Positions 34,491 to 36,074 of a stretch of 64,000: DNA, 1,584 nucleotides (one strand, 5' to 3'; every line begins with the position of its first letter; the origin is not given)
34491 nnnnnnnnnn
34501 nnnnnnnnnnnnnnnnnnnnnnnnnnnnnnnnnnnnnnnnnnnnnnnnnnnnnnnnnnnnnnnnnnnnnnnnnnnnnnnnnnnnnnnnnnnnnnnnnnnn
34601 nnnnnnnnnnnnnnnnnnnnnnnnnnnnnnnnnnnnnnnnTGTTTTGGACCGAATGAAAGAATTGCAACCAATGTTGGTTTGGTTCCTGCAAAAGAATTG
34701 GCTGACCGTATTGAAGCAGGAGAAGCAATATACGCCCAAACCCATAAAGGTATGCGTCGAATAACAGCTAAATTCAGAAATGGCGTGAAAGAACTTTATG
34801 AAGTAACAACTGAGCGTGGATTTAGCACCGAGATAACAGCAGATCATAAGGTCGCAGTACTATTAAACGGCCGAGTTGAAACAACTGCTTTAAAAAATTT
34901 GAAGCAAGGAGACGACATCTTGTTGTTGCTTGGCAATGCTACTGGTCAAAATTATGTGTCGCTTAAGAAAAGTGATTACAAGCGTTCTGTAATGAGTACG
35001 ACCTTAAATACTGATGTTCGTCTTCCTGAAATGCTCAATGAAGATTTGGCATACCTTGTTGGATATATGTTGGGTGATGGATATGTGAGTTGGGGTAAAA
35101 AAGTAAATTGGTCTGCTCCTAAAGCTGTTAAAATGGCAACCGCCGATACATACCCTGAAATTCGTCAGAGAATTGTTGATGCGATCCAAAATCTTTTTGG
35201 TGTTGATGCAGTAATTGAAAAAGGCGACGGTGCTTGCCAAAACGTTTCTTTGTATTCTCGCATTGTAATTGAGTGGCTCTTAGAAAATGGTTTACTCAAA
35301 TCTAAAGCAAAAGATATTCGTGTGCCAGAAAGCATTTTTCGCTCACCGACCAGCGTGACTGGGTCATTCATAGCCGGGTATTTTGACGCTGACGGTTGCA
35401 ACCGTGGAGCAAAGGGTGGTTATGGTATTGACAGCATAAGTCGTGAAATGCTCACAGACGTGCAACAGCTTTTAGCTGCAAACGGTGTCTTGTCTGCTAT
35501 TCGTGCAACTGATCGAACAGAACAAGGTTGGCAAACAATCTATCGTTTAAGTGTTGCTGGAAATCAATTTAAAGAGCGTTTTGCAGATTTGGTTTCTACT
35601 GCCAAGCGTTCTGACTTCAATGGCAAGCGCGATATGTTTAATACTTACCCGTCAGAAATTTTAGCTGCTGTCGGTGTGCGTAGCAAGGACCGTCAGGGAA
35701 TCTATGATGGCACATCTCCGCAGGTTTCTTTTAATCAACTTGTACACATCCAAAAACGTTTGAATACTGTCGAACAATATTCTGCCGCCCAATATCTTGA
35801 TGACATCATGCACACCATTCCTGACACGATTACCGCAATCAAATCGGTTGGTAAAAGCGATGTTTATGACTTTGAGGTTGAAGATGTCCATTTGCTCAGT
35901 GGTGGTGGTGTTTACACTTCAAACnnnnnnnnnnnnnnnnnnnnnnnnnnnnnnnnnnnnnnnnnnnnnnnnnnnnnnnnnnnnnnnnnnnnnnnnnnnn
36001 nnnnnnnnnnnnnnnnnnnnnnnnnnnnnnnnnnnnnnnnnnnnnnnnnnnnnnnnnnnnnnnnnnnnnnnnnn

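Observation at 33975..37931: nrdJ carries a 428-aa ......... intein; B12 adenosyltransferase gene nearby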

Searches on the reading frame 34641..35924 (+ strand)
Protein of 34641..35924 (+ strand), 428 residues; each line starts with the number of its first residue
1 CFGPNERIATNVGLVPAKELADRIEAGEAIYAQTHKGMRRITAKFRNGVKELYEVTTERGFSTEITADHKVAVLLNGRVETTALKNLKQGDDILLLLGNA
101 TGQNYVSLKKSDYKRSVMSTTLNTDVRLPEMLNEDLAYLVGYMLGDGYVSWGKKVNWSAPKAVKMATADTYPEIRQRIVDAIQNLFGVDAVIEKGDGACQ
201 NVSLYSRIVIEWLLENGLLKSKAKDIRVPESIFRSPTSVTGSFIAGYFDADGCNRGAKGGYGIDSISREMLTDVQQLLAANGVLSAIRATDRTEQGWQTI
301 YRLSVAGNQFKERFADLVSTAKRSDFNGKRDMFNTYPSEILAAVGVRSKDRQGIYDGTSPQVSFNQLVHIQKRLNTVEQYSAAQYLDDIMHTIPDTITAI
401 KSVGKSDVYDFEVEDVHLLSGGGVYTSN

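Call 6: search_solved_structures(query=window:34641-35924:+, max_evalue=1, show_alignments=3)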
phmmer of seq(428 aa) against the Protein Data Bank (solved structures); distinct sequences matched with E-value up to 1: 11.
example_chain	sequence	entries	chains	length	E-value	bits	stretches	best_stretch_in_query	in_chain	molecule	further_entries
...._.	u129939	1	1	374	1.9e-13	53.2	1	50-313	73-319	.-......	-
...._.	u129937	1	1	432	2.1e-13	53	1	50-314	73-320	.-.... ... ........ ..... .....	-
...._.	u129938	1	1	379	1.3e-05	27.5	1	51-249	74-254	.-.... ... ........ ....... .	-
2cw7_A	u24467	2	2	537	3.1e-05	26.2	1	131-257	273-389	Endonuclease PI-PkoII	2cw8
1dq3_A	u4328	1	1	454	0.0035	19.4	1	173-293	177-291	ENDONUCLEASE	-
4o1s_A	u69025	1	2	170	0.24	13.4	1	48-115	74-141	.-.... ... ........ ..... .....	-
6kjd_B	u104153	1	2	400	0.5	12.3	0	95-180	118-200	Pc15g00720 protein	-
6kje_B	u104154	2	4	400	0.54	12.2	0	95-180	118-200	Pc15g00720 protein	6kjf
4o1r_A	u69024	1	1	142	0.61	12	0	15-77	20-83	Replicative DNA helicase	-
6kjc_A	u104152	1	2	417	0.61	12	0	95-180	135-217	Pc15g00720 protein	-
9os7_A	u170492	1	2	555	0.97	11.4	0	68-119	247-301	Methionine--tRNA ligase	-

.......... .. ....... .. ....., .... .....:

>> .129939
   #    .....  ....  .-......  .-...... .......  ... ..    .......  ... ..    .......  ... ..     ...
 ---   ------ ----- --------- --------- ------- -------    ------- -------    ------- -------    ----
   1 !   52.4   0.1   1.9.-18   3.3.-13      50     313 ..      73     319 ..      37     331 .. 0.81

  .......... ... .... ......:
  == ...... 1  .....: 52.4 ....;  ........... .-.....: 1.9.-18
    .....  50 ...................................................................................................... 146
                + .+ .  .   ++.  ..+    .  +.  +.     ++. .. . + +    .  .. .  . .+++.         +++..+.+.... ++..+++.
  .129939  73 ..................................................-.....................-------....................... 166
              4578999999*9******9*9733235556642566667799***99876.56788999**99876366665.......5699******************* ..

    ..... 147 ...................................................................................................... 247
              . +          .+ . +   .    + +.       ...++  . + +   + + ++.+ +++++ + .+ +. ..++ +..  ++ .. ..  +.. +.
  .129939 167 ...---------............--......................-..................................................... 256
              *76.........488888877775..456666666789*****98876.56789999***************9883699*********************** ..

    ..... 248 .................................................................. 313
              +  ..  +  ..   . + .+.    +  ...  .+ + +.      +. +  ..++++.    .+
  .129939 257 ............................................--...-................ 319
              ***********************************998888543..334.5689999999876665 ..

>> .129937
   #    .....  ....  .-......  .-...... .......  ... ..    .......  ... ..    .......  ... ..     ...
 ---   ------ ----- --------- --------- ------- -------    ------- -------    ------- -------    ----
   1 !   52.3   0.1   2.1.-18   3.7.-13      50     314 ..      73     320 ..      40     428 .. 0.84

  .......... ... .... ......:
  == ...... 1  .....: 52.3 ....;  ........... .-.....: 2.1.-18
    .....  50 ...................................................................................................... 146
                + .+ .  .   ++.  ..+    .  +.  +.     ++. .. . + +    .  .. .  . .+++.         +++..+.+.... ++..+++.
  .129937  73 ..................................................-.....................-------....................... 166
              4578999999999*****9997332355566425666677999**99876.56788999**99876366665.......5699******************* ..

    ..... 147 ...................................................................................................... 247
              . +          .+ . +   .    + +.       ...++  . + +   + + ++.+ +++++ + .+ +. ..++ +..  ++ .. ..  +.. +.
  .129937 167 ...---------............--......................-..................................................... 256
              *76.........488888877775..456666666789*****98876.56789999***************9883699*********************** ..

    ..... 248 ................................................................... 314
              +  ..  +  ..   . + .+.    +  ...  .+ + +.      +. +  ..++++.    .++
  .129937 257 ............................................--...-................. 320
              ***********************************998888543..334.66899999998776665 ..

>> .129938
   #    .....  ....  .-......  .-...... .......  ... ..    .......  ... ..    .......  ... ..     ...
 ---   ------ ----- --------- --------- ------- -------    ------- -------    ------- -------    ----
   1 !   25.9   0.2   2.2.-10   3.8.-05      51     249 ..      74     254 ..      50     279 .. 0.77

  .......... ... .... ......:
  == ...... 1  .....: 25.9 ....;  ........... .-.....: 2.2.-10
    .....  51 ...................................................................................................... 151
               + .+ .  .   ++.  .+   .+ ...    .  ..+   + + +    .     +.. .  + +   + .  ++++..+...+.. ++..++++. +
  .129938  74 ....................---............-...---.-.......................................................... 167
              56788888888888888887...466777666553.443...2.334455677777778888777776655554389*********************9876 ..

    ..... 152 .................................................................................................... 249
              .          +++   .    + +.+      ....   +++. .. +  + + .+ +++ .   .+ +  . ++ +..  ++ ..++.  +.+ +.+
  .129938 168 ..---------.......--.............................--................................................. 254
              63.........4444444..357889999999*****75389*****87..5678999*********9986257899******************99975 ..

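Call 8: find_homologous_proteins(query=window:34641-35924:+, max_evalue=0.001)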
Query seq(428 aa) (428 aa): 28 proteins with E <= 0.001 among 8000 candidates.
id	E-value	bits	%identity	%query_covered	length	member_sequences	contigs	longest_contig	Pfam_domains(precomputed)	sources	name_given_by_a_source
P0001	1.2e-140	487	52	100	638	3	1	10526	PF02867.21,PF00317.27,PF14528.12,PF14890.12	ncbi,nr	ncbi:MAG TPA: LAGLIDADG family homing endonuclease, partial [Ktedonobacteraceae bacterium]|nr:LAGLID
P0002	1.6e-138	480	52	100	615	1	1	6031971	PF02867.21,PF00317.27,PF14528.12,PF14890.12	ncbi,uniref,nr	ncbi:ribonucleotide reductase N-terminal alpha domain-containing protein [Dictyobacter kobayashii]|u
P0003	2.0e-136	473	51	100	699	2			PF02867.21,PF00317.27,PF14528.12,PF14890.12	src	-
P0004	1.5e-120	421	49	87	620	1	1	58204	PF02867.21,PF14528.12,PF14890.12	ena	-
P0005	9.7e-120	418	53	82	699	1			PF07591.16,PF02867.21,PF00317.27,PF14528.12,PF01079.26,PF13403.12,PF14890.12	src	-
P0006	3.5e-118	413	51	85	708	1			PF02867.21,PF00317.27,PF14528.12,PF01079.26,PF13403.12,PF14890.12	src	-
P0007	5.6e-116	406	54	79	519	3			PF02867.21,PF00317.27,PF14528.12,PF14890.12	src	-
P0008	1.8e-106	374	58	68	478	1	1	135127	PF02867.21,PF00317.27,PF14528.12,PF14890.12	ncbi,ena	-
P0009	7.2e-105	369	58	67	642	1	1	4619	PF07591.16,PF02867.21,PF00317.27,PF14528.12,PF01079.26,PF13403.12,PF14890.12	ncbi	ncbi:MAG: ribonucleotide reductase N-terminal alpha domain-containing protein, partial [Ktedonobacte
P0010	3.7e-104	367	48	84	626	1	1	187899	PF02867.21,PF14528.12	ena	-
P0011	1.5e-103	365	56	73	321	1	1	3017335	PF14528.12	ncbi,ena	-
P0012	6.0e-94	333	62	55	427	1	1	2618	PF02867.21,PF00317.27,PF14890.12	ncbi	ncbi:MAG: ribonucleotide reductase N-terminal alpha domain-containing protein, partial [Phototrophic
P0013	2.3e-91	325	47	77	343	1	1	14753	PF14528.12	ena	-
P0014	4.0e-90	321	63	53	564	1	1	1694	PF02867.21,PF14528.12,PF14890.12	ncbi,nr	ncbi:MAG: hypothetical protein IH587_00005, partial [Anaerolineae bacterium]|nr:hypothetical protein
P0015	1.3e-87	312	49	61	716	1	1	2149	PF02867.21,PF14528.12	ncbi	ncbi:MAG: hypothetical protein E6I97_25110, partial [Chloroflexi bacterium]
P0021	1.4e-47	181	70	24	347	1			PF02867.21,PF14890.12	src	-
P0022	1.5e-42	164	61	26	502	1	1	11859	PF02867.21,PF00317.27,PF14890.12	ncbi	-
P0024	1.8e-40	157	61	23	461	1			PF07591.16,PF02867.21,PF01079.26,PF13403.12,PF14890.12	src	-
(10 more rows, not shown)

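Call 31: predict_structure(alignment_id=A1)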
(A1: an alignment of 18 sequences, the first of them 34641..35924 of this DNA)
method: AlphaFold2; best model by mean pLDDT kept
length: 428 residues; sequences in the alignment: 18
mean_pLDDT: 79.2   pTM: 0.82
mean pLDDT of the five models: 79.2, 71.0, 68.4, 64.5, 62.1
residues with pLDDT >= 90: 84; 70-90: 257; 50-70: 55; < 50: 32
segments of 3 or more residues with pLDDT < 50: 116-120, 148-156, 253-259, 324-331
pLDDT, mean of each block of 10 residues (from residue 1): 87 89 91 83 84 92 89 84 92 83 78 52 73 93 67 41 77 89 91 77 82 84 73 88 84 47 76 88 84 77 73 64 49 72 83 84 83 90 84 89 91 77 71
secondary structure, 60 per line:
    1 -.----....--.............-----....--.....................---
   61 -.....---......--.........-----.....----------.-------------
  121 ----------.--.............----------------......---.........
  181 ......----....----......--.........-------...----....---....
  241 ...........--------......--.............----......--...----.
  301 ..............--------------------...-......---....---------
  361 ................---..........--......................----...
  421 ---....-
elements in order: E7-10 E13-16 H17-25 E31-34 E37-57 E62-66 E70-75 E78-83 E92-96 H134-146 E163-168 H172-186 E191-194 E199-204 H207-215 H230-233 H237-251 E260-265 H268-280 E285-290 E300-306 H307-314 E335-337 H339-344 H348-351 E361-363 H364-376 H380-389 E392-413 E418-420 E424-427

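Call 33: find_related_loci(query=window:34641-35924:+, collection=genome_contigs, flank=6000)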
Query window:34641-35924:+ (428 aa) in genome_contigs; peptide patterns used: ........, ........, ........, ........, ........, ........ (x = any residue, [..] = any of these).
57 stretches matched a pattern; 27 encode a relative of the query (tblastn E <= 1e-3); 27 distinct loci.
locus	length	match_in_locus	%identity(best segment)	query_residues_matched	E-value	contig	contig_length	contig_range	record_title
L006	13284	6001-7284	99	1-428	0e+0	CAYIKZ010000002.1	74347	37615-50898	MAG TPA_asm: uncultured Candidatus Saccharibacteria bacterium isolate ERP119705_co23_399 genome assembly, contig: NODE_1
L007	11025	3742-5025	68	1-428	0e+0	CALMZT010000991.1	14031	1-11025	MAG TPA_asm: uncultured Chloroflexi bacterium isolate SRR6670123_bin.33_CONCOCT_v1.1_MAG genome assembly, contig: ERZ534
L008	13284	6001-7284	69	1-428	0e+0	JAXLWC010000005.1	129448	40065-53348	MAG: Anaerolineae bacterium isolate STL-CHL13 C2.29.fa-5, whole genome shotgun sequence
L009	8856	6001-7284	65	1-428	0e+0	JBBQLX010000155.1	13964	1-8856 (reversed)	MAG: Aggregatilineales bacterium isolate Co_metawrap_466 Cmw_466_k141_16996437_length_13964_cov_8.9977, whole genome sho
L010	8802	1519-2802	65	1-428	0e+0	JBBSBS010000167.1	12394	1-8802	MAG: Aggregatilineales bacterium isolate La6_metabat2.168 La6_metabat2.168_K_197432_L_12394_cov_11.0000, whole genome sh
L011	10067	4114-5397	64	1-428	0e+0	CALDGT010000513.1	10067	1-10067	MAG TPA_asm: uncultured Chloroflexi bacterium isolate SRR5576002_bin.39_CONCOCT_v1.1_MAG genome assembly, contig: ERZ795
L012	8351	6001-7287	63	1-428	0e+0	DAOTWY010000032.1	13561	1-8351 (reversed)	MAG TPA_asm: Anaerolineae bacterium isolate H16_184 k91_1074635, whole genome shotgun sequence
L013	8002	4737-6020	63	1-428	0e+0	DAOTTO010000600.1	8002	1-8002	MAG TPA_asm: Anaerolineae bacterium isolate F11_13 k119_8025718, whole genome shotgun sequence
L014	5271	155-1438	63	1-428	0e+0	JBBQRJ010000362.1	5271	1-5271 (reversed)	MAG: Aggregatilineales bacterium isolate Co_metawrap_1667 Cmw_1667_k141_28165787_length_5271_cov_13.0000, whole genome s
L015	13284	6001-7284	62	1-428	0e+0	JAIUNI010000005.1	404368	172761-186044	MAG: Chloroflexota bacterium isolate ANAER1 spades-bin.52~NODE_81_length_404368_cov_4.71385, whole genome shotgun sequen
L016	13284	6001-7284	64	1-428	0e+0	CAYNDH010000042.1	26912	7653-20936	MAG TPA_asm: uncultured Anaerolineaceae bacterium isolate SRP220891_co3_471 genome assembly, contig: NODE_1995_length_26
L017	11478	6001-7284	63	1-428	0e+0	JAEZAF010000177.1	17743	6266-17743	MAG: Chloroflexota bacterium isolate OH_CBrB_139 k127_3531732, whole genome shotgun sequence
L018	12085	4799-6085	64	1-428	0e+0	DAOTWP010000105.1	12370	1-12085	MAG TPA_asm: Anaerolineae bacterium isolate H14_151 k109_183317, whole genome shotgun sequence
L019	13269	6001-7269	64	1-428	0e+0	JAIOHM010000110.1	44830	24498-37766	MAG: Anaerolineae bacterium isolate MAG_04 contig_153685, whole genome shotgun sequence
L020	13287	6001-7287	64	1-428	0e+0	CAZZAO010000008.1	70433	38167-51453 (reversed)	MAG TPA_asm: uncultured Anaerolineaceae bacterium isolate SRP263991_co5_127 genome assembly, contig: NODE_884_length_704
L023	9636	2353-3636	62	1-428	0e+0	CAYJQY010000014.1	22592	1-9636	MAG TPA_asm: uncultured Candidatus Saccharibacteria bacterium isolate ERP125453_co1_47 genome assembly, contig: NODE_213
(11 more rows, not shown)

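Call 37: fold_search(model_id=the predicted structure, library=pdb)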
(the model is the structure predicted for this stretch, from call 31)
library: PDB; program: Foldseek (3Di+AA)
matches with E <= 10: 452; with E <= 0.001: 49
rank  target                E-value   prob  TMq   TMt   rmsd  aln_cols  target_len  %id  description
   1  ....                  2.1e-24  1.00  0.70  0.69   5.5       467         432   21  Crystal structure of homing endonuclease-associated TliVMA intein (C1A) (released 2022-03-30)
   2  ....                  8.3e-21  1.00  0.61  0.70   6.3       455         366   19  Crystal structure of homing endonuclease-associated TliVMA intein (C1A, d333-339) (released 2022-03-30)
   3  2cw7                  2.4e-18  1.00  0.61  0.51  10.0       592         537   16  Crystal structure of intein homing endonuclease II (released 2006-04-18)
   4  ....                  2.6e-18  1.00  0.60  0.70   5.4       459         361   16  Crystal structure of homing endonuclease-associated PhoVMA intein (C1A) (released 2022-03-30)
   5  1dq3                  3.3e-17  1.00  0.61  0.58   7.9       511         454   18  CRYSTAL STRUCTURE OF AN ARCHAEAL INTEIN-ENCODED HOMING ENDONUCLEASE PI-PFUI (released 2000-07-05)
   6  1vde_B                2.3e-11  1.00  0.51  0.51   9.0       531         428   12  PI-SCEI, A HOMING ENDONUCLEASE WITH PROTEIN SPLICING ACTIVITY (released 1998-04-08)
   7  1vde_A                4.2e-11  1.00  0.49  0.49  20.8       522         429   12  PI-SCEI, A HOMING ENDONUCLEASE WITH PROTEIN SPLICING ACTIVITY (released 1998-04-08)
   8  1ef0_A                1.2e-10  1.00  0.51  0.51   9.2       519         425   11  CRYSTAL STRUCTURE OF PI-SCEI MINIPRECURSOR (released 2000-06-07)
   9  1um2_B                1.2e-10  1.00  0.49  0.50  12.1       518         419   11  Crystal Structure of the Vma1-Derived Endonuclease with the Ligated Extein Segment (released 2004-09-22)
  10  1jva_B                2.5e-10  1.00  0.47  0.47  11.8       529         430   10  CRYSTAL STRUCTURE OF THE VMA1-DERIVED ENDONUCLEASE BEARING THE N AND C EXTEIN PROPEPTIDES (released 2002-08-29)
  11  1lws_A                9.5e-10  1.00  0.45  0.45  12.2       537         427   12  Crystal structure of the intein homing endonuclease PI-SceI bound to its recognition sequence (released 2002-09-27)
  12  1jva_A                1.3e-09  1.00  0.47  0.47  11.9       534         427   11  CRYSTAL STRUCTURE OF THE VMA1-DERIVED ENDONUCLEASE BEARING THE N AND C EXTEIN PROPEPTIDES (released 2002-08-29)
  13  1lwt_A                2.6e-09  1.00  0.45  0.43  12.5       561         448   11  Crystal structure of the intein homing endonuclease PI-SceI bound to its substrate DNA (Ca2+ free) (released 2002-09-27)
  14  1um2_A                6.6e-09  1.00  0.48  0.49  12.6       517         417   11  Crystal Structure of the Vma1-Derived Endonuclease with the Ligated Extein Segment (released 2004-09-22)
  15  1dfa                  3.7e-08  1.00  0.45  0.48  13.3       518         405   11  CRYSTAL STRUCTURE OF PI-SCEI IN C2 SPACE GROUP (released 1999-12-08)
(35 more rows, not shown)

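Call 59: search_protein_families(library=ncbifam, proteins=[window:34641-35924:+], max_evalue=0.01)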
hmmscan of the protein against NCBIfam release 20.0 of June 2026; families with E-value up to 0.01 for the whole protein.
window:34641-35924:+ (428 aa): 12 families
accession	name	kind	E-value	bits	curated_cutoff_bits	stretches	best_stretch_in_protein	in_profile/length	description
NF011287.0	PRK14698.1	equivalog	1.1e-16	60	1238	1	49-313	309-556/1017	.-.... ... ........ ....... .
NF006207.0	PRK08332.1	equivalog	2.6e-14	51.5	2400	1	46-288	942-1144/1684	vitamin B12-dependent ribonucleotide reductase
NF005852.0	PRK07773.1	equivalog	7.2e-14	51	780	1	131-332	504-708/886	replicative DNA helicase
NF045703.1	rSAM_Tes_intein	exception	6.6e-12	44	1700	1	125-318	358-544/1040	tetraether lipid synthase Tes, intein-containing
NF011303.0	PRK14715.1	equivalog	9.5e-11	39.5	1585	1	134-292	1118-1266/1627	DNA-directed DNA polymerase II large subunit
NF003157.0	PRK04132.1-2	equivalog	2.7e-09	35.5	1103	1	131-316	167-339/864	replication factor C small subunit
NF011491.0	PRK14898.1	equivalog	3.8e-07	28.5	783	1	49-292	149-389/860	DNA-directed RNA polymerase subunit A''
TIGR01445.1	intein_Nterm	domain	1.2e-06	29.4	24.5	1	1-72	1-82/83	intein N-terminal splicing region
NF003159.0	PRK04132.1-4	equivalog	1.2e-06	26.8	999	1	128-325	171-337/852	replication factor C small subunit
NF011418.0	PRK14845.1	equivalog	2.3e-06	25.7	756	1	215-321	205-300/1049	translation initiation factor IF-2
NF038162.1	RtcB_rel_intein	exception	3e-05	22.2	1150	1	1-293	95-419/961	intein-containing RtcB family protein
NF038098.1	GyrA_w_intein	exception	3.5e-05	21.9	1850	1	45-294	167-393/1232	intein-containing DNA gyrase subunit A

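Call 66: find_related_loci(query=window:34641-35924:+, collection=metagenome_contigs, flank=4000)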
Query window:34641-35924:+ (428 aa) in metagenome_contigs; peptide patterns used: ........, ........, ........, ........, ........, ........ (x = any residue, [..] = any of these).
61 stretches matched a pattern; 19 encode a relative of the query (tblastn E <= 1e-3); 19 distinct loci.
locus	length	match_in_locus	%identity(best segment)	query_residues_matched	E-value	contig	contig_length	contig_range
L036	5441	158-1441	64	1-428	0e+0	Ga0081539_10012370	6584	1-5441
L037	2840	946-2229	64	1-428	0e+0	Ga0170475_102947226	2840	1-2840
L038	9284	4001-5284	63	1-428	0e+0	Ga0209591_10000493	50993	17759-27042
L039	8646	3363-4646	62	1-428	0e+0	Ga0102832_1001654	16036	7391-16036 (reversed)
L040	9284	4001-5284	62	1-428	0e+0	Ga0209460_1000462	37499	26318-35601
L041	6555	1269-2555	62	1-428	0e+0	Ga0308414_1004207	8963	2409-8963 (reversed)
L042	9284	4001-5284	61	1-428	0e+0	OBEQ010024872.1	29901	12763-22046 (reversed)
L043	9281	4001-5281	60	1-428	2e-178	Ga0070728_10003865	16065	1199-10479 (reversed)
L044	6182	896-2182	61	1-428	9e-178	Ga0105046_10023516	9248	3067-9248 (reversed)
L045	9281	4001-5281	60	1-428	7e-177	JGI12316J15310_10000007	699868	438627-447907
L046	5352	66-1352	59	1-428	1e-175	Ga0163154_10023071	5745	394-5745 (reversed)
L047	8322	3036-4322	59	1-428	2e-173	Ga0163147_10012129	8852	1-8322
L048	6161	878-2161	61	1-428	3e-172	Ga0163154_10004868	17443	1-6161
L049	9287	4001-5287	59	1-428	1e-170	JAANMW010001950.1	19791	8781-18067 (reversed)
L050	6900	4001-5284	58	1-428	9e-171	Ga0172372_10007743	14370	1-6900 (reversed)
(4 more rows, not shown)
